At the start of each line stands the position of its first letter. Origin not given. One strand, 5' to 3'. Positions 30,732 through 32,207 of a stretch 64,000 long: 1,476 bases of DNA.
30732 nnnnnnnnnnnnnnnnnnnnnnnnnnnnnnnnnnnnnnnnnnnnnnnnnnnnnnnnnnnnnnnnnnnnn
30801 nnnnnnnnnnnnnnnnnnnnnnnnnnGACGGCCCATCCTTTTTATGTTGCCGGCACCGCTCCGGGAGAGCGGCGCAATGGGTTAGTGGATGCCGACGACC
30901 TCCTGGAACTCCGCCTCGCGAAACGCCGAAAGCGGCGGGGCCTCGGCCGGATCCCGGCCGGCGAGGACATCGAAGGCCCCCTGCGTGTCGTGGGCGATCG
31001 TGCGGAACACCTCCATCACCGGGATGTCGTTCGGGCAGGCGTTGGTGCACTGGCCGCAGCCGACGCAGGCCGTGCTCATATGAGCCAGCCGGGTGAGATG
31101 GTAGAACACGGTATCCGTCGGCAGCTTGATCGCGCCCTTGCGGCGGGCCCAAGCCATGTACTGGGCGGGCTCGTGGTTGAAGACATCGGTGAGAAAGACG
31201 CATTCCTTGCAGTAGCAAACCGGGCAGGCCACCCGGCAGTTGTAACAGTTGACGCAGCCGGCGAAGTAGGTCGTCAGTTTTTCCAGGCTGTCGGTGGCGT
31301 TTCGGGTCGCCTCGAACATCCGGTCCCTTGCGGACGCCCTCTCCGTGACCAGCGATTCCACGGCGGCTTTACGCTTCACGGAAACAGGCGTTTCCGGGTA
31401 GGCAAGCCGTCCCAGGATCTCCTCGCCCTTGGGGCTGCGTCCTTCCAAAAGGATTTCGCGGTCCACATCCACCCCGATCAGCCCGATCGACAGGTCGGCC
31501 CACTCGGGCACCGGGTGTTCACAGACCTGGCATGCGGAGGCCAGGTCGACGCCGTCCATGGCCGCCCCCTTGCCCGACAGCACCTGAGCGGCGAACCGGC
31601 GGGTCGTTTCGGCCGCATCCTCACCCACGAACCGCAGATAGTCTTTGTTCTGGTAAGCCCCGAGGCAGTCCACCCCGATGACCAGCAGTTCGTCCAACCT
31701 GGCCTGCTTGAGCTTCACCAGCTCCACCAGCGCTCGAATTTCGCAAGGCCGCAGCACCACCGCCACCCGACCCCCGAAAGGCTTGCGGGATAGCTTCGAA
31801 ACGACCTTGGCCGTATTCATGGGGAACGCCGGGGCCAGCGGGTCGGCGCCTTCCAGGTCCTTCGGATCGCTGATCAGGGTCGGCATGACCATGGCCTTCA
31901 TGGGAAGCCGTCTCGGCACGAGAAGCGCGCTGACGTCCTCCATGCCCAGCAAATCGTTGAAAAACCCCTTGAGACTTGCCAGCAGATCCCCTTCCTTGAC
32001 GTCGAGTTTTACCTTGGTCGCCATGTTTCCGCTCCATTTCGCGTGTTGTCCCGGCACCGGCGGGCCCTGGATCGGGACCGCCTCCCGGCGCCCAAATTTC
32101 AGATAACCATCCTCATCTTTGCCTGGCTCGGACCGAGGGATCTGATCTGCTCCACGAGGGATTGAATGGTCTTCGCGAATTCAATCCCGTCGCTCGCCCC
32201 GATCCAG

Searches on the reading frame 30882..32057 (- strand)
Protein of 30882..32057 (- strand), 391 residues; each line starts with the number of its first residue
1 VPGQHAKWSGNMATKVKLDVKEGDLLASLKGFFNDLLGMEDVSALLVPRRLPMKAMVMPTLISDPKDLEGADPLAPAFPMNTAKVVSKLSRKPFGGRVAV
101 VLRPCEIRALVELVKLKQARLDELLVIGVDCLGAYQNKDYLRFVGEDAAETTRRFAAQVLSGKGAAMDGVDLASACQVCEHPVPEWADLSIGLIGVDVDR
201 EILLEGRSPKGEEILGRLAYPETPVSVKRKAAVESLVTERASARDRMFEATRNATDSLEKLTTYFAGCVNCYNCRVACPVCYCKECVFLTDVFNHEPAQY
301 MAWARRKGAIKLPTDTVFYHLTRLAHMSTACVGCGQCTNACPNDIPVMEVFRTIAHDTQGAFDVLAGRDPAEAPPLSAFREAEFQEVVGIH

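Call 3: search_protein_families(library=pfam, proteins=[window:30882-32057:-], max_evalue=0.01)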
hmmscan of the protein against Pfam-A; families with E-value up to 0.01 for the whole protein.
window:30882-32057:- (391 aa): 12 families
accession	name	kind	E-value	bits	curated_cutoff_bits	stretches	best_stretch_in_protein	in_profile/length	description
PF04432.18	FrhB_FdhB_C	-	4.7e-10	40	23.3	1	97-216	3-134/150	Coenzyme F420 hydrogenase/dehydrogenase, beta subunit C terminus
PF13534.11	Fer4_17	-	1e-07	32.8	22.2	1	282-345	7-60/61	4Fe-4S dicluster domain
PF13183.11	Fer4_8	-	9.8e-07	29.7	27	1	267-345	4-68/68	4Fe-4S dicluster domain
PF13237.11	Fer4_10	-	3.3e-06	27.4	25.5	1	328-343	6-21/53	4Fe-4S dicluster domain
PF00037.32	Fer4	-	0.00014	22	21.1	1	330-345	7-22/24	4Fe-4S binding domain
PF13187.11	Fer4_9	-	0.00021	21.7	27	1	268-344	2-50/52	4Fe-4S dicluster domain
PF12837.12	Fer4_6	-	0.00043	20.5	25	1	326-344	4-22/24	4Fe-4S binding domain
PF12797.12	Fer4_2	-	0.001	19.3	24.5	1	329-342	8-21/22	4Fe-4S binding domain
PF14697.11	Fer4_21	-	0.0015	19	35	0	325-343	35-53/59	4Fe-4S dicluster domain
PF12800.12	Fer4_4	-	0.0029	18.3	24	1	330-343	3-16/17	4Fe-4S binding domain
PF17179.9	Fer4_22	-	0.0053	18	27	0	326-345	76-95/95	4Fe-4S dicluster domain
PF25160.1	LdpA_Fe-S-bd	-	0.0085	16.3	27.6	1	327-344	24-41/49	LdpA Fe-S cluster-binding domain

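Call 4: search_protein_families(library=ncbifam, proteins=[window:30882-32057:-], max_evalue=0.01)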
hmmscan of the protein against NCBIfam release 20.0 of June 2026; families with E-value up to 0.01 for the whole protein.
window:30882-32057:- (391 aa): 14 families
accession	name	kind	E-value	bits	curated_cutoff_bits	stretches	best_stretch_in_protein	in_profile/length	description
TIGR00314.1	cdhA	equivalog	1.1e-06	26.8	781.3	1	321-371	429-481/784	CO dehydrogenase/acetyl-CoA synthase complex subunit alpha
NF040829.1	sulfhyd_ShyB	equivalog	0.00094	18.3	690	0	329-353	304-328/334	NAD(P)-dependent hydrogenase/sulfhydrogenase 2 subunit beta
NF007204.0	PRK09625.1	equivalog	0.00098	19.2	125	0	233-280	27-73/133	pyruvate flavodoxin oxidoreductase subunit delta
NF003454.1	PRK05035.1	equivalog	0.0014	17.2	345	1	327-353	404-430/556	electron transport complex subunit RsxC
NF045663.1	diclust_near_Sec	equivalog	0.0015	16.7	530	1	271-353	306-377/759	pyridine nucleotide-disulfide oxidoreductase/dicluster-binding protein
NF038196.1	ferrodoxin_EFR1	subfamily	0.002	18.2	75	0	321-344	176-199/242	EFR1 family ferrodoxin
NF040864.1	HgcB_ferredoxin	equivalog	0.0024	17.7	99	1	322-349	7-34/93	mercury methylation ferredoxin HgcB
TIGR01945.1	rnfC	subfamily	0.0029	16.2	245.95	1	327-353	400-426/435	RnfABCDGE type electron transport complex subunit C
TIGR01582.1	FDH-beta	equivalog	0.0037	16.4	334.7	1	319-371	114-167/283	formate dehydrogenase subunit beta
TIGR02176.1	pyruv_ox_red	equivalog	0.0037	15.1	911.35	1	267-344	684-754/1167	pyruvate:ferredoxin (flavodoxin) oxidoreductase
NF005746.0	PRK07570.1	subfamily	0.0043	16.4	243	0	327-346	155-174/250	succinate dehydrogenase/fumarate reductase iron-sulfur subunit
NF004537.0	PRK05888.1-3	equivalog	0.0061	16.1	163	0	320-350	59-89/204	NADH-quinone oxidoreductase subunit NuoI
TIGR03048.1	PS_I_psaC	equivalog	0.0064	16.7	130.65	1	328-348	7-27/80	photosystem I iron-sulfur center protein PsaC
NF004898.0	PRK06259.1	equivalog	0.0064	15.2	385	0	230-348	99-205/488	fumarate reductase (CoM/CoB) subunit TfrB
